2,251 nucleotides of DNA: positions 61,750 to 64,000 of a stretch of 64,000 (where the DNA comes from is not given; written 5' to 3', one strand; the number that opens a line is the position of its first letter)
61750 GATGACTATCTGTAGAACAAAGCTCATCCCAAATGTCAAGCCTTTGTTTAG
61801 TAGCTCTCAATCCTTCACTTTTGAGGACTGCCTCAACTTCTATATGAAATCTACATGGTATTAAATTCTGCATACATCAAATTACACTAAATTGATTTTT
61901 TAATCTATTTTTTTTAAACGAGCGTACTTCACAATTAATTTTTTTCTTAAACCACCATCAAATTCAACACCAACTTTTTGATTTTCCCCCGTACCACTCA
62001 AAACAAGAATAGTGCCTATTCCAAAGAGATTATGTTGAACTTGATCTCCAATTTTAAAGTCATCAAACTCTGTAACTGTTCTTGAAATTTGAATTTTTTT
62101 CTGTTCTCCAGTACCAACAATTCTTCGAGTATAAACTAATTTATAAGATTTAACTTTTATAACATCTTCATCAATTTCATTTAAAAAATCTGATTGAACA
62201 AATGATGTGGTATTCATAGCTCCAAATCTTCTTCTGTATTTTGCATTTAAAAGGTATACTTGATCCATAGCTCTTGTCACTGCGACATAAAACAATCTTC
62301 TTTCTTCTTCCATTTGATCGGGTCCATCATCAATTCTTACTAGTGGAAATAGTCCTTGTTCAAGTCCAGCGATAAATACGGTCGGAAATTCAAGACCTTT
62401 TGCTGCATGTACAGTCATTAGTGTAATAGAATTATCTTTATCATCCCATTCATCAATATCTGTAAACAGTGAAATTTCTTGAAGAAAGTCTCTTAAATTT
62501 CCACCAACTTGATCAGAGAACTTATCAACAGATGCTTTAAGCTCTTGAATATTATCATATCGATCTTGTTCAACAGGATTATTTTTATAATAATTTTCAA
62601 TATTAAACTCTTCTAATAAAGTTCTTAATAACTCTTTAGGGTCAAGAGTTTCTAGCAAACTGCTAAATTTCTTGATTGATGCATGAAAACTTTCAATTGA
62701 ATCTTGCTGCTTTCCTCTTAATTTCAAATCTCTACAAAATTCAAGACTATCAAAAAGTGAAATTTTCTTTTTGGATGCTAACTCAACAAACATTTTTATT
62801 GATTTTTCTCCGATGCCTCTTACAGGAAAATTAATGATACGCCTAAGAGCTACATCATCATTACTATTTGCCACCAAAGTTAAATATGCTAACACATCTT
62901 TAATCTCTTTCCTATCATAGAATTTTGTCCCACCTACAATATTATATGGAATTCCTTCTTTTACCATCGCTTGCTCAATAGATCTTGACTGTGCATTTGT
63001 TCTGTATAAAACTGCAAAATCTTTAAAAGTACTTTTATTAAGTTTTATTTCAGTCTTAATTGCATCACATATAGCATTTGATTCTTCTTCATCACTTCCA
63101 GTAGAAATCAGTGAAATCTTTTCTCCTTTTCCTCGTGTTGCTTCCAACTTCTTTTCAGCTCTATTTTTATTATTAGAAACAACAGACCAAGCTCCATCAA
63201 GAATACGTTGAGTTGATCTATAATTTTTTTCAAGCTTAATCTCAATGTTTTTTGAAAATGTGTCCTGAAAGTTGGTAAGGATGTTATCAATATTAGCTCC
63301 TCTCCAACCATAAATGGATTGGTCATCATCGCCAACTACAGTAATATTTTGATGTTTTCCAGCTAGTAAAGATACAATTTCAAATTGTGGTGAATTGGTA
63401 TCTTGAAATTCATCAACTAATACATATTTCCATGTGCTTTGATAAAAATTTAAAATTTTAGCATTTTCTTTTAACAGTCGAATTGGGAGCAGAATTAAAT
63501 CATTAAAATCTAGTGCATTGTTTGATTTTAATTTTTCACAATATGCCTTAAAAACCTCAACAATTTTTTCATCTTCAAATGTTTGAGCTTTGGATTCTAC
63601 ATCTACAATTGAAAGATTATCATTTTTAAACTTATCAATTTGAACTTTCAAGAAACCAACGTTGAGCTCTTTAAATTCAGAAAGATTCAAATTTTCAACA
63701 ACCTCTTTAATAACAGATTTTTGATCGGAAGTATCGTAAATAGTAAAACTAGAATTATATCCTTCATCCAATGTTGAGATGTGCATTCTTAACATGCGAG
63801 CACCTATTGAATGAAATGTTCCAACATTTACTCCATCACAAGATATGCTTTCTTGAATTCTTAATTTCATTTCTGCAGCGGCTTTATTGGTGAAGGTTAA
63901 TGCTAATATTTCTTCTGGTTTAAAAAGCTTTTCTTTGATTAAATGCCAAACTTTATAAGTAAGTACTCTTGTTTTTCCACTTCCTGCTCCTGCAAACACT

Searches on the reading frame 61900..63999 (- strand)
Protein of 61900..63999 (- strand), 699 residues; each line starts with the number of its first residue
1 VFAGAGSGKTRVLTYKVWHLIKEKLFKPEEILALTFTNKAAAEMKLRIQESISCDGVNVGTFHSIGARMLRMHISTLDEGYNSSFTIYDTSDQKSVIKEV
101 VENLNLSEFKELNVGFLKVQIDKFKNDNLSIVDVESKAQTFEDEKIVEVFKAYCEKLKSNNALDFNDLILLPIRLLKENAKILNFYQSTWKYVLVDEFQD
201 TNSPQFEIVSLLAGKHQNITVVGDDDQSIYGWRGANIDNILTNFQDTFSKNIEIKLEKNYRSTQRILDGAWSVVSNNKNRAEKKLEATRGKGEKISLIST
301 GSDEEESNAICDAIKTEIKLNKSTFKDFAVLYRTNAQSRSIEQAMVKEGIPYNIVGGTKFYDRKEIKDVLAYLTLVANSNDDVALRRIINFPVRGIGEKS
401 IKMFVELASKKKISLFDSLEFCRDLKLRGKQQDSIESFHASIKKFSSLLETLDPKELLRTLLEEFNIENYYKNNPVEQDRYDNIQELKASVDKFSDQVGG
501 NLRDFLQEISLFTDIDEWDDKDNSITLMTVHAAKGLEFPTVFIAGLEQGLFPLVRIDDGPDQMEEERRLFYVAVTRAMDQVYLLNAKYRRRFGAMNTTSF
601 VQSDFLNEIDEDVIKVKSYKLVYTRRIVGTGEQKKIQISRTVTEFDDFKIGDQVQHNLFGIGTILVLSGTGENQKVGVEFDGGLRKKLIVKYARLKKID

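Call 52: search_protein_families(library=ncbifam, proteins=[window:61900-63999:-], max_evalue=0.00001)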
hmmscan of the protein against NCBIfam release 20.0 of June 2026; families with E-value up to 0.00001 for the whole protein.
window:61900-63999:- (699 aa): 13 families
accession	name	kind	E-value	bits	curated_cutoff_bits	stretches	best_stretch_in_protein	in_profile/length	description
TIGR01073.1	pcrA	equivalog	2.3e-216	720.5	911.2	1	2-695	23-724/725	DNA helicase PcrA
NF008743.0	PRK11773.1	equivalog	9.9e-180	599.4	965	1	2-698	28-720/720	DNA helicase II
TIGR01075.1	uvrD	equivalog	3.7e-170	567.7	1144.45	1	2-695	23-714/715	DNA helicase II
TIGR01074.1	rep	equivalog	1.8e-163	545.3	951.45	1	2-622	20-646/668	DNA helicase Rep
NF008172.0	PRK10919.1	equivalog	3.1e-129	432.2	1168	1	2-625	21-650/673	DNA helicase Rep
TIGR02785.1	addA_Gpos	equivalog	1.2e-54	185.6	707.65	3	321-548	572-807/1234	helicase-exonuclease AddAB subunit AddA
NF008276.0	PRK11054.1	equivalog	3e-51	174.7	543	3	146-300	392-543/684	DNA helicase IV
TIGR00609.1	recB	equivalog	1.5e-45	155.8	696.05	3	122-279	302-460/1175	exodeoxyribonuclease V subunit beta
TIGR02784.1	addA_alphas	equivalog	1.6e-38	132.8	860.75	3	148-280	346-499/1138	double-strand break repair helicase AddA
NF010485.0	PRK13909.1-2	equivalog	2.6e-33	115.3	650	2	99-543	239-629/909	RecB-like helicase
NF010487.0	PRK13909.1-4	equivalog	7.9e-29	100.5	759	2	102-377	236-527/924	RecB-like helicase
NF041464.1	HelD_BACSU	equivalog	1.5e-19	69.4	419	1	134-356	495-703/779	RNA polymerase recycling motor HelD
NF008128.0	PRK10876.1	equivalog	4.8e-13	47.7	1697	1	120-272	312-459/1181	exodeoxyribonuclease V subunit beta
